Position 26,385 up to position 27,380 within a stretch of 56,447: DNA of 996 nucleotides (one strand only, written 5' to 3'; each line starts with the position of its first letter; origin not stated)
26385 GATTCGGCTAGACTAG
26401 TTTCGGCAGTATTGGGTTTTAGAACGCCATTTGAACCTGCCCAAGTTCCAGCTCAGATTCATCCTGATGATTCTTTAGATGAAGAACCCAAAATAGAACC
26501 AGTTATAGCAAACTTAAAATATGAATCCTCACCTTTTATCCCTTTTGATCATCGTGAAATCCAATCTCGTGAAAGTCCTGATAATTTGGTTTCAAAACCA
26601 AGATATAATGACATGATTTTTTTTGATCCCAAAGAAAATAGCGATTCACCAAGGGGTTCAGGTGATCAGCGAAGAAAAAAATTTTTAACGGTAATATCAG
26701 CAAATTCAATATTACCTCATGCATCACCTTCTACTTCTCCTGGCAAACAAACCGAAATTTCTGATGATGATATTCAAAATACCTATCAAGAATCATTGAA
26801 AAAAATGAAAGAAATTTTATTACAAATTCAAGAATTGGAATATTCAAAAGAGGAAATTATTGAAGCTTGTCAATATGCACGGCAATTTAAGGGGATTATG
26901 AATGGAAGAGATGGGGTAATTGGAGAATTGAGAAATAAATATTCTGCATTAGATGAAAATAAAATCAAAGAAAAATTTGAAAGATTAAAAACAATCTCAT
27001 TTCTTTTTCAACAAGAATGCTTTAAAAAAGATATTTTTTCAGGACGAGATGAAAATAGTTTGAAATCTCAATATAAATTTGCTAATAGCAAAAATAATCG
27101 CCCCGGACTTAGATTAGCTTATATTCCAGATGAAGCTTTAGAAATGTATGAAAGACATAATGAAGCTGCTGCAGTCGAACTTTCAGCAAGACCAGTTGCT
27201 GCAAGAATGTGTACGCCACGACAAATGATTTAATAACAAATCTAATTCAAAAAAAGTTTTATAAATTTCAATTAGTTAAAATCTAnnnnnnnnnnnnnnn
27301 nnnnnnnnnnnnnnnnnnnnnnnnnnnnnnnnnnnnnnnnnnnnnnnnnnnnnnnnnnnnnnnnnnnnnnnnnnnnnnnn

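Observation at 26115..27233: Compositionally chimeric 372-aa protein: presequence-like, kinase-site-bearing N-terminus and Arg-tail; prime T4SS effector candidate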

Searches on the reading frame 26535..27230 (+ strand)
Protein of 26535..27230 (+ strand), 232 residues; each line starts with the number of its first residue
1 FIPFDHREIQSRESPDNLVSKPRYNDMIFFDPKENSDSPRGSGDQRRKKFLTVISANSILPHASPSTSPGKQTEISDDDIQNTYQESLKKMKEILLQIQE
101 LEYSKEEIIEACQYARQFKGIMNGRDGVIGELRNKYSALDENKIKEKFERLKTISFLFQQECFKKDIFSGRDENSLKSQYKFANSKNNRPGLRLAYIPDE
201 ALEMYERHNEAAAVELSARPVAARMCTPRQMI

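Call 47: search_protein_representatives(alignment_id=A2)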
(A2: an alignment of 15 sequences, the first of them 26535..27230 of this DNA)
Query: 15 sequences, 232 profile positions. Proteins with E-value up to 0.001 (for the whole library): 12; up to 1e-10: 9; up to 1e-30: 7. The best 12 are listed.
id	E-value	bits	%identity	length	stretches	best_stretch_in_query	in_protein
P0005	4.4e-130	448.4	-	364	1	1-231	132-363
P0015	1.5e-124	430.3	-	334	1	2-230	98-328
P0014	9.0e-120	414.6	-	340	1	1-224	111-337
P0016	2.3e-114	396.9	-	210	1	27-230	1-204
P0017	9.3e-91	319.7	-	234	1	1-228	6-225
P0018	1.2e-57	211.3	-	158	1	27-155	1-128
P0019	1.8e-41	158.4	-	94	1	146-229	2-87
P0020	7.4e-28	113.8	-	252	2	85-204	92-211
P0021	3.2e-22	95.4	-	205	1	2-67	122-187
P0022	4.3e-09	52.4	-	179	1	138-205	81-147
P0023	3.2e-05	39.7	-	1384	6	148-170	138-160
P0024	8.4e-05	38.4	-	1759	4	184-221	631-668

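Call 67: find_encoding_contigs(protein=P0020, flank=8000, max_places=3)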
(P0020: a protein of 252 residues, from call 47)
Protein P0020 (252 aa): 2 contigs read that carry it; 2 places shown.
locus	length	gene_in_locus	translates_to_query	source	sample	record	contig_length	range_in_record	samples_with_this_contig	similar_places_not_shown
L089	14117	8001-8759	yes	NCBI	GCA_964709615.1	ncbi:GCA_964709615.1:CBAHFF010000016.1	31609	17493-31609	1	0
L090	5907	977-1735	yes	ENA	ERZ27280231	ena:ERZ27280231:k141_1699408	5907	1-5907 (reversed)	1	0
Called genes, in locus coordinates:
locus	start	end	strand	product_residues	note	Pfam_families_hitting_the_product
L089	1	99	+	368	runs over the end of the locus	PF00180:Iso_dh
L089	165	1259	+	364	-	-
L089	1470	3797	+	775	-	PF13491:FtsK_4TM, PF17854:FtsK_alpha, PF01580:FtsK_SpoIIIE, PF09397:FtsK_gamma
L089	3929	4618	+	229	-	PF01618:MotA_ExbB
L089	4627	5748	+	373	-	-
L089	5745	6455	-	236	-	PF06508:QueC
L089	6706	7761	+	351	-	-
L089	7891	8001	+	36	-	-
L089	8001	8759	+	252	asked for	-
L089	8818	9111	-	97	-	PF06305:LapA_dom (weak)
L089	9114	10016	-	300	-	PF08501:Shikimate_dh_N, PF01488:Shikimate_DH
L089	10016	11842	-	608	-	PF02534:T4SS-DNA_transf, PF10412:TrwB_AAD_bind, PF12696:TraG-D_C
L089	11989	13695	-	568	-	PF02463:SMC_N, PF13401:AAA_22 (faint), PF13476:AAA_23, PF13555:AAA_29 (faint), PF13304:AAA_21 (faint)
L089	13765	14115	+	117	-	?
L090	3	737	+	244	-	?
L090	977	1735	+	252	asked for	-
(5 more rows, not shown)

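Call 68: find_encoding_contigs(protein=P0022, flank=8000, max_places=3)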
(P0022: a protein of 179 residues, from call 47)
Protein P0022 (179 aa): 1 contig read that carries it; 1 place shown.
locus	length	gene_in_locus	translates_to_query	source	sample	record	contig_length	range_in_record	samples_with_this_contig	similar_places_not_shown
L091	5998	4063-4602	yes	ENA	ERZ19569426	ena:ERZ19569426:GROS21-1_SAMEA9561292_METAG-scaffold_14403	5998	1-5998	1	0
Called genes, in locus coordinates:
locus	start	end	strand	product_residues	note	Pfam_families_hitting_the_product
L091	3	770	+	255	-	?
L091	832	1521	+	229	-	PF00072:Response_reg, PF00486:Trans_reg_C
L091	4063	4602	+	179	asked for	-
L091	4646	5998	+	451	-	?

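Call 74: search_protein_families(library=pfam, proteins=[L091:1616-3514:+, L091:4646-5998:+, L091:3619-4599:+], max_evalue=1)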
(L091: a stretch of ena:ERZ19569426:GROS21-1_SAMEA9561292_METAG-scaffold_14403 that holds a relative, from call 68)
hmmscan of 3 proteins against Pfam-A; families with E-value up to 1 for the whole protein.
L091:1616-3514:+ (633 aa): 0 families

L091:4646-5998:+ (451 aa): 0 families

L091:3619-4599:+ (327 aa): 5 families
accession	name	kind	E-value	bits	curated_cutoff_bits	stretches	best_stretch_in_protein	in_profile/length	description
PF16326.10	ABC_tran_CTD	-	0.016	15.8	32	0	232-267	10-45/69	ABC transporter C-terminal domain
PF05697.18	Trigger_N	-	0.036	14.8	22.2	0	188-258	14-84/144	Bacterial trigger factor protein (TF)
PF02780.25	Transketolase_C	-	0.055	13.8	25.9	1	142-192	36-86/124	Transketolase, C-terminal domain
PF10394.15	Hat1_N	-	0.056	14.1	22.9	1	201-265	58-120/157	Histone acetyl transferase HAT1 N-terminus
PF12051.14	DUF3533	-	0.86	8.9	27.6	0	125-255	52-170/380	Protein of unknown function (DUF3533)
